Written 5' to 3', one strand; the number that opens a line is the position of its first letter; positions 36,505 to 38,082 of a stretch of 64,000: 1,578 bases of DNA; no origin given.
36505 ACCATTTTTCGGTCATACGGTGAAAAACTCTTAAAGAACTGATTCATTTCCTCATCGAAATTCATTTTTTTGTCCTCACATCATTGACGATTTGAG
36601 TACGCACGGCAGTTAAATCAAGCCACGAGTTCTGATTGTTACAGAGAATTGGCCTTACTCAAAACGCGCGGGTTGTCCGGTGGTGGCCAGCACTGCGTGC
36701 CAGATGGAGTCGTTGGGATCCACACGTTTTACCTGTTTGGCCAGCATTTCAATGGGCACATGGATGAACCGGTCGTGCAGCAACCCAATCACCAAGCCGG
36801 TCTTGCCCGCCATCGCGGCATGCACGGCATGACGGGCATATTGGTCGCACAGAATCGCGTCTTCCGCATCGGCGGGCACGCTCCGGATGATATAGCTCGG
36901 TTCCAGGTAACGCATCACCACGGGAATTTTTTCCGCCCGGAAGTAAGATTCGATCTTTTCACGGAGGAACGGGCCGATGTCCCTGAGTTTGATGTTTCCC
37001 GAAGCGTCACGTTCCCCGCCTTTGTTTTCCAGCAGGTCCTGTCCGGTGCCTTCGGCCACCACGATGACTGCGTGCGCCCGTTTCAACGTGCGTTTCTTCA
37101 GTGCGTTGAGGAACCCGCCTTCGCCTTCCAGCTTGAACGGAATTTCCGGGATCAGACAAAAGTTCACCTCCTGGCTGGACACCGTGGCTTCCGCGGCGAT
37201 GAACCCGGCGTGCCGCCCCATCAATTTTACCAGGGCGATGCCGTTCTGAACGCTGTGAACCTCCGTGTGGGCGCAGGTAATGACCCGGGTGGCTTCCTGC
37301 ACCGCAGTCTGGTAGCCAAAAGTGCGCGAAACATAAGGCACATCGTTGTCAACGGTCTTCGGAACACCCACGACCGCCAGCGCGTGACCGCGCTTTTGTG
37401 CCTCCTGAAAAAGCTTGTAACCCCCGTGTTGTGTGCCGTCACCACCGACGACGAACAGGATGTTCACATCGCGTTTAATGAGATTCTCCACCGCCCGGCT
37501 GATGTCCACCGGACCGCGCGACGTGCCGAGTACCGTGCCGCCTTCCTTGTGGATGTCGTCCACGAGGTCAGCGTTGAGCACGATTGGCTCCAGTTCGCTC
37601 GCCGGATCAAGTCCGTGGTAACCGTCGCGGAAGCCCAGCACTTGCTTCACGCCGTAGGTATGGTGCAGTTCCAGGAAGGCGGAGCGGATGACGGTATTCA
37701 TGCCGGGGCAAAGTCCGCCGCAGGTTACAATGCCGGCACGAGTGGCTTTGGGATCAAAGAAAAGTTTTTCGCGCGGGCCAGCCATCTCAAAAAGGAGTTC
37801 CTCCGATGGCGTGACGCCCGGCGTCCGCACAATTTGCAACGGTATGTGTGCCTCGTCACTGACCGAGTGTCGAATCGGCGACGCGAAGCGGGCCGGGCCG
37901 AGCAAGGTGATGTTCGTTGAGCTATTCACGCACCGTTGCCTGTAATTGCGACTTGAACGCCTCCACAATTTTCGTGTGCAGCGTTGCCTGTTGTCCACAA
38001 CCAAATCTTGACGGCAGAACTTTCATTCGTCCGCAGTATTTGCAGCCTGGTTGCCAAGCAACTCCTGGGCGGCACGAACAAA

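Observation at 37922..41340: A diverged copy of the pheT 3' end lies on the far side of the TPR gene inserted between pheT and pfk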

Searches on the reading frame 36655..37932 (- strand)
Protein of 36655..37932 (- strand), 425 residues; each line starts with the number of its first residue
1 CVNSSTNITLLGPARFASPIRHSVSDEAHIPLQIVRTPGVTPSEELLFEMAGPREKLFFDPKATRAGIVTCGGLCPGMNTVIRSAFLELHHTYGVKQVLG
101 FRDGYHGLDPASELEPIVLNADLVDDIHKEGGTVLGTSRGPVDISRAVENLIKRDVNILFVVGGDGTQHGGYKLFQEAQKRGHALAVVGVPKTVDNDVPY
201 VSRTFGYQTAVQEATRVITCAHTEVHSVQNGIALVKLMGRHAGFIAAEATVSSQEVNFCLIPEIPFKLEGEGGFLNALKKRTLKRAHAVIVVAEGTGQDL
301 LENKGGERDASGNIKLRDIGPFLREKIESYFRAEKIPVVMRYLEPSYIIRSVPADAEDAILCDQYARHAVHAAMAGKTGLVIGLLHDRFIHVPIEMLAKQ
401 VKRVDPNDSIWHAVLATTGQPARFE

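Call 8: search_protein_families(library=pfam, proteins=[window:36655-37932:-])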
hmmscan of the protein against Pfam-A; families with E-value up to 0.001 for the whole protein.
window:36655-37932:- (425 aa): 2 families
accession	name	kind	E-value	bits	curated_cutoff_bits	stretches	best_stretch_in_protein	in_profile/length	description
PF00365.25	PFK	-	3.9e-59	200.7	30.9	1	65-372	1-276/277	Phosphofructokinase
PF00781.29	DAGK_cat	-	0.00029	20.9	23.6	0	135-223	35-117/125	Diacylglycerol kinase catalytic domain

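Call 15: find_homologous_proteins(query=window:36655-37932:-)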
Query window:36655-37932:- (425 aa): 8000 proteins with E <= 0.001 among 8000 candidates; the best 120 are listed.
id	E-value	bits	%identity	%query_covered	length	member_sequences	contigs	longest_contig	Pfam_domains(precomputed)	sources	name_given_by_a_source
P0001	9.6e-283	956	100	100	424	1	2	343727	PF00365.26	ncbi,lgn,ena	-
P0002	1.6e-271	919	96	100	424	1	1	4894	PF00365.26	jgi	-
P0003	2.7e-271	918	96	100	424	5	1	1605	PF00365.26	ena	-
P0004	7.5e-269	910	95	100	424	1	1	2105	PF00365.26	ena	-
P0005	1.1e-268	909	95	100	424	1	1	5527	PF00365.26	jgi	jgi:6-phosphofructokinase 1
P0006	5.2e-266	900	94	100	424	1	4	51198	PF00365.26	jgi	jgi:6-phosphofructokinase 1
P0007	8.6e-266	900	94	100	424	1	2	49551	PF00365.26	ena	-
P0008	4.1e-264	894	94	100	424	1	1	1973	PF00365.26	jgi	jgi:6-phosphofructokinase 1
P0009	4.8e-263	891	93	100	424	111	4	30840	PF00365.26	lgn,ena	-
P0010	6.3e-261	884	92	100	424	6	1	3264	PF00365.26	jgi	jgi:6-phosphofructokinase 1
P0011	2.3e-260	882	93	100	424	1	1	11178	PF00365.26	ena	-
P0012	1.8e-259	879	92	100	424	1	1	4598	PF00365.26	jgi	jgi:6-phosphofructokinase 1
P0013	2.3e-259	879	92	100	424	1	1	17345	PF00365.26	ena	-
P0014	6.5e-259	877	92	100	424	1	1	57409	PF00365.26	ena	-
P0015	9.3e-259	877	92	100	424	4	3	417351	PF00365.26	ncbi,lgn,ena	-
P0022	8.3e-254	860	90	100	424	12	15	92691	PF00365.26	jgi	jgi:6-phosphofructokinase 1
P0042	2.1e-224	763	79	100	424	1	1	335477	PF00365.26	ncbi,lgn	-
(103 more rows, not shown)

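Call 16: find_encoding_contigs(protein=P0006, flank=10000, max_places=4)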
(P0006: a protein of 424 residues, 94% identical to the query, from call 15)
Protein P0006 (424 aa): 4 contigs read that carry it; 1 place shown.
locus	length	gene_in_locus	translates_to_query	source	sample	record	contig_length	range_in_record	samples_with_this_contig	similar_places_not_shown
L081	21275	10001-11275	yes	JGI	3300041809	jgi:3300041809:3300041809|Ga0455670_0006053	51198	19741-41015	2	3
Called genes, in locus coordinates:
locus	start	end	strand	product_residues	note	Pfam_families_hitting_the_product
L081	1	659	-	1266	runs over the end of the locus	PF07494:Reg_prop (faint), PF00512:HisKA, PF02518:HATPase_c, PF00072:Response_reg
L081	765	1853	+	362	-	PF02912:Phe_tRNA-synt_N, PF01409:tRNA-synt_2d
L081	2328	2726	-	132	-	PF20205:DUF6567 (weak)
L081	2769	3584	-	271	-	PF08308:PEGA (weak)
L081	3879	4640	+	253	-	PF00484:Pro_CA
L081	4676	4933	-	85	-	-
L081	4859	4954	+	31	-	-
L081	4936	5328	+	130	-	PF01850:PIN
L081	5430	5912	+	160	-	-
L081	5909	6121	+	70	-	-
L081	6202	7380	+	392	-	PF13271:DUF4062 (weak)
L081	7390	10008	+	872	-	PF01588:tRNA_bind, PF03483:B3_4, PF03484:B5, PF17759:tRNA_synthFbeta, PF03147:FDX-ACB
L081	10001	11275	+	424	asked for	PF00365:PFK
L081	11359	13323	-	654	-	PF01435:Peptidase_M48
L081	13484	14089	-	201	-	PF04011:LemA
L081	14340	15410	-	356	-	PF01471:PG_binding_1, PF03734:YkuD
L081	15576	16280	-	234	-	PF13189:Cytidylate_kin2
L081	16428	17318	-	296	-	PF01063:Aminotran_4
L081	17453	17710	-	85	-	-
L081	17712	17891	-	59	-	-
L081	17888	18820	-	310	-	PF12760:Zn_ribbon_IS1595, PF12762:DDE_Tnp_IS1595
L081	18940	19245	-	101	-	-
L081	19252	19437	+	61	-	-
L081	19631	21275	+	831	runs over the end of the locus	PF04542:Sigma70_r2 (weak), PF04545:Sigma70_r4, PF08281:Sigma70_r4_2, PF06439:3keto-disac_hyd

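Call 17: find_encoding_contigs(protein=P0015, flank=10000, max_places=3)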
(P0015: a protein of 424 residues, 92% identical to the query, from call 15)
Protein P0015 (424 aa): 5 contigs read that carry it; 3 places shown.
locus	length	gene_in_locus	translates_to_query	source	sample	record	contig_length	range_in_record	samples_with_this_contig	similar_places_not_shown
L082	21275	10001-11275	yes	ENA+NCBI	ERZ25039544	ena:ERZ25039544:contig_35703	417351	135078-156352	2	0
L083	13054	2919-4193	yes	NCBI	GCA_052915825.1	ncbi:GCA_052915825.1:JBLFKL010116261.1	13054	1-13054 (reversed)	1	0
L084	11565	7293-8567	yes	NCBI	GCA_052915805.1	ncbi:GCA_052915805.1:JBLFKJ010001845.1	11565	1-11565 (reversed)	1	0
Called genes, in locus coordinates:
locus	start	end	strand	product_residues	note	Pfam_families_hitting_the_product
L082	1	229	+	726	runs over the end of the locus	PF00041:fn3 (weak), PF17892:Cadherin_5 (faint), PF17963:Big_9 (faint)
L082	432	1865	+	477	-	PF00041:fn3 (weak), PF17963:Big_9 (faint), PF13927:Ig_3 (faint), PF07679:I-set (weak)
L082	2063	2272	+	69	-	PF01632:Ribosomal_L35p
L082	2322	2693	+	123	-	PF00453:Ribosomal_L20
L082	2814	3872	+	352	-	PF02912:Phe_tRNA-synt_N, PF01409:tRNA-synt_2d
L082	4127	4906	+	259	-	PF00484:Pro_CA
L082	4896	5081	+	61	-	-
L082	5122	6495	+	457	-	PF01555:N6_N4_Mtase (weak)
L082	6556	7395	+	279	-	-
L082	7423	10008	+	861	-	PF01588:tRNA_bind, PF03483:B3_4, PF03484:B5, PF17759:tRNA_synthFbeta, PF03147:FDX-ACB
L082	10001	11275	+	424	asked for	PF00365:PFK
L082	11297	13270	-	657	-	PF01435:Peptidase_M48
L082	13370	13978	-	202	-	PF04011:LemA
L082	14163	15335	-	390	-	PF01471:PG_binding_1, PF03734:YkuD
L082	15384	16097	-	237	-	PF13189:Cytidylate_kin2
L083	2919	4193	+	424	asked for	PF00365:PFK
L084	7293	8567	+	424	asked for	PF00365:PFK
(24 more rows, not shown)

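Call 18: find_encoding_contigs(protein=P0022, flank=10000, max_places=6)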
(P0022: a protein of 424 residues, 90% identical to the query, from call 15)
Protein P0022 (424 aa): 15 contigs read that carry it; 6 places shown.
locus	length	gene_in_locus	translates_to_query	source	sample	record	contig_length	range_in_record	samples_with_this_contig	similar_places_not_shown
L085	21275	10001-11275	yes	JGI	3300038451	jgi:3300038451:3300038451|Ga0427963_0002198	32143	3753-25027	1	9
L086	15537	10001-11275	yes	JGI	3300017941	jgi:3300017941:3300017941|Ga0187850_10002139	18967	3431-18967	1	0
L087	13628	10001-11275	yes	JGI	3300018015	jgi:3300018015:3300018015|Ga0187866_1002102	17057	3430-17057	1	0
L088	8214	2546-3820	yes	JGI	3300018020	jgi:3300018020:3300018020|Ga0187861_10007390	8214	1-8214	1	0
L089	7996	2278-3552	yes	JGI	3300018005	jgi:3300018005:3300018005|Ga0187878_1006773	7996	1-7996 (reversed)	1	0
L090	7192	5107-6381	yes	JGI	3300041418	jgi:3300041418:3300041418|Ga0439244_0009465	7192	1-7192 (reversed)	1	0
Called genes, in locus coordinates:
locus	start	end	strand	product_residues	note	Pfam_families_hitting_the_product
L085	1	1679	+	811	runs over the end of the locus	PF19565:DUF6087 (faint), PF17164:DUF5122 (faint), PF12768:Rax2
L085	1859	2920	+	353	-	PF02912:Phe_tRNA-synt_N, PF01409:tRNA-synt_2d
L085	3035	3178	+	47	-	-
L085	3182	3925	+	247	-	-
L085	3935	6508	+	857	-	PF01588:tRNA_bind, PF03483:B3_4, PF03484:B5, PF17759:tRNA_synthFbeta, PF03147:FDX-ACB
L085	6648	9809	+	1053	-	PF14559:TPR_19 (faint), PF00515:TPR_1 (faint), PF07719:TPR_2 (faint), PF13428:TPR_14 (faint), PF13414:TPR_11 (faint), PF13431:TPR_17 (faint)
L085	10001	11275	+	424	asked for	PF00365:PFK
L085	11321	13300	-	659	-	PF01435:Peptidase_M48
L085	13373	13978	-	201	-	PF04011:LemA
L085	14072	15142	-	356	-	PF01471:PG_binding_1, PF03734:YkuD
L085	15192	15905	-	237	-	PF13189:Cytidylate_kin2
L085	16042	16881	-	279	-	PF01063:Aminotran_4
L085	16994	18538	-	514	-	PF04715:, PF00425:Chorismate_bind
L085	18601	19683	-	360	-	PF27233:MJ0711_N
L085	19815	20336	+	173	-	-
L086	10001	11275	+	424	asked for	PF00365:PFK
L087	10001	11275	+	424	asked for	PF00365:PFK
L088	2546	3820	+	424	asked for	PF00365:PFK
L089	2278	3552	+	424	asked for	PF00365:PFK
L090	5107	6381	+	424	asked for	PF00365:PFK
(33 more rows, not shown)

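Call 20: find_related_loci(query=window:36655-37929:-, collection=metagenome_contigs, flank=10000)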
Query window:36655-37929:- (424 aa) in metagenome_contigs; peptide patterns used: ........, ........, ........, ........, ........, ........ (x = any residue, [..] = any of these).
340 stretches matched a pattern; 169 encode a relative of the query (tblastn E <= 1e-3); the best 80 are kept; 80 distinct loci.
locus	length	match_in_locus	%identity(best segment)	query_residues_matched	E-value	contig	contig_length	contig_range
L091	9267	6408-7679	97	1-424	0e+0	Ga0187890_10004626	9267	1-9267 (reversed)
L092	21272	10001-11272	97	1-424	0e+0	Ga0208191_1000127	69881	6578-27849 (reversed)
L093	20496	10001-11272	95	1-424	0e+0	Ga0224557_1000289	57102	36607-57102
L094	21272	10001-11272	94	1-424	0e+0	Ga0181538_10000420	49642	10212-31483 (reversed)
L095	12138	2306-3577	90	1-424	0e+0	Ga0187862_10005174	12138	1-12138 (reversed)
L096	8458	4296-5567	90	1-424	0e+0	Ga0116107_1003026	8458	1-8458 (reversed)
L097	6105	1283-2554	90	1-424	0e+0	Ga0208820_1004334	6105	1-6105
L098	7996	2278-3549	90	1-424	0e+0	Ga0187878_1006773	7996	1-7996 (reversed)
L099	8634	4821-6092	90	1-424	0e+0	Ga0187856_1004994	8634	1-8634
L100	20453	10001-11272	89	1-424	0e+0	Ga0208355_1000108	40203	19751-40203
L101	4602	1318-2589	89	1-424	0e+0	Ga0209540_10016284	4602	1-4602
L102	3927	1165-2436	89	1-424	0e+0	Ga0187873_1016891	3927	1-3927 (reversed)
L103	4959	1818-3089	88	1-424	0e+0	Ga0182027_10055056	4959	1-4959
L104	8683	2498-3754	89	6-424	0e+0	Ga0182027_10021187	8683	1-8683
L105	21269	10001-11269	83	1-423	0e+0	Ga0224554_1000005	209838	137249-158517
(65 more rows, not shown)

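Call 38: find_encoding_contigs(protein=P0042, flank=8000, max_places=2)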
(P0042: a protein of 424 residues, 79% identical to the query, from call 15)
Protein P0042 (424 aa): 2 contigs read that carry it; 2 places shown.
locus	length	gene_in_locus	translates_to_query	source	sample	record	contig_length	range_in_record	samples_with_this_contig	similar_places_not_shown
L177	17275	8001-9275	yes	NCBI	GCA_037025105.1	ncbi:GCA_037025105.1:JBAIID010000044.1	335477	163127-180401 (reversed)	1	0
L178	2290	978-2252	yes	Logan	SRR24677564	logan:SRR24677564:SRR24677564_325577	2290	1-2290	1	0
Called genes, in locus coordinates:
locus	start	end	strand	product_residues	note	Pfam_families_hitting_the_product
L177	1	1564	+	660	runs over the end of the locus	PF05226:CHASE2, PF00069:Pkinase, PF07714:PK_Tyr_Ser-Thr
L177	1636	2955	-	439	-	PF05195:AMP_N, PF00557:Peptidase_M24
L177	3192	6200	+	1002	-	PF07494:Reg_prop (faint), PF08450:SGL (faint), PF16819:DUF5074 (faint), PF24684:Vgb_lyase (faint), PF07495:Y_Y_Y, PF07730:HisKA_3, PF13581:HATPase_c_2 (weak), PF02518:HATPase_c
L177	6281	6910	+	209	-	PF00072:Response_reg, PF00196:GerE, PF08281:Sigma70_r4_2, PF13384:HTH_23 (weak)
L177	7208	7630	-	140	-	-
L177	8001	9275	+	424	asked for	PF00365:PFK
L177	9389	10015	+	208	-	-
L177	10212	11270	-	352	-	PF08240:ADH_N, PF00107:ADH_zinc_N, PF13602:ADH_zinc_N_2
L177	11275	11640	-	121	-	-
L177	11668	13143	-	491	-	PF02321:OEP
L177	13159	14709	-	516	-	PF00083:Sugar_tr, PF06609:TRI12 (weak), PF07690:MFS_1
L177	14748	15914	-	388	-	PF00364:Biotin_lipoyl (faint), PF25917:BSH_RND, PF25876:HH_MFP_RND (faint), PF25881:HH_YBHG (weak), PF25954:Beta-barrel_RND_2, PF25963:Beta-barrel_AAEA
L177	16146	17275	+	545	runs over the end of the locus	PF01590:GAF, PF13185:GAF_2, PF00158:Sigma54_activat, PF14532:Sigma54_activ_2, PF07728:AAA_5, PF25601:AAA_lid_14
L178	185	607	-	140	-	-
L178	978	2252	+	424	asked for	PF00365:PFK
